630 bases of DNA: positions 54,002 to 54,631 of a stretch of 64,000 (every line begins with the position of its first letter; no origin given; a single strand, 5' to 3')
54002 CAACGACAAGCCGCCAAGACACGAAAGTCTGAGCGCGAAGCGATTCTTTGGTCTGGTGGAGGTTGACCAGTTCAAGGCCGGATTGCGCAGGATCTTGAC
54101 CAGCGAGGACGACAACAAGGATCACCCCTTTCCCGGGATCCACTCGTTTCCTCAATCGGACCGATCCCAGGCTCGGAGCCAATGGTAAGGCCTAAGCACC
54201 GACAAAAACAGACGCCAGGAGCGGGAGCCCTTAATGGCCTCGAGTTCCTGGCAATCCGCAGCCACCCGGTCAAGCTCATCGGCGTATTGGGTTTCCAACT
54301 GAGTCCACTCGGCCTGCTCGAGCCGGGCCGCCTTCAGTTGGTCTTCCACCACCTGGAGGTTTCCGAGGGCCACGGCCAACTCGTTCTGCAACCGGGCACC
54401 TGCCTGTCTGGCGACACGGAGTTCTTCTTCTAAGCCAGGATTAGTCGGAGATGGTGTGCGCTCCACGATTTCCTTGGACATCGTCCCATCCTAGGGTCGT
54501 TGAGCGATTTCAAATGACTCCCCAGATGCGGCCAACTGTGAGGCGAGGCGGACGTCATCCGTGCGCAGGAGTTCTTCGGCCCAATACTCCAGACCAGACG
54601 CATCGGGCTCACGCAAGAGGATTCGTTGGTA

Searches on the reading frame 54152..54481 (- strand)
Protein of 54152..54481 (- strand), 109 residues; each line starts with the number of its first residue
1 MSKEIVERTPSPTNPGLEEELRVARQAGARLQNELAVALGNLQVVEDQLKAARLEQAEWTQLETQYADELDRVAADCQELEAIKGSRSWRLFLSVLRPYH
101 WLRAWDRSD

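Call 3: search_protein_families(library=pfam, proteins=[window:54152-54481:-], max_evalue=0.01)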
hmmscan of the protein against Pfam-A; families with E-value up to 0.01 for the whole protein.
window:54152-54481:- (109 aa): 0 families
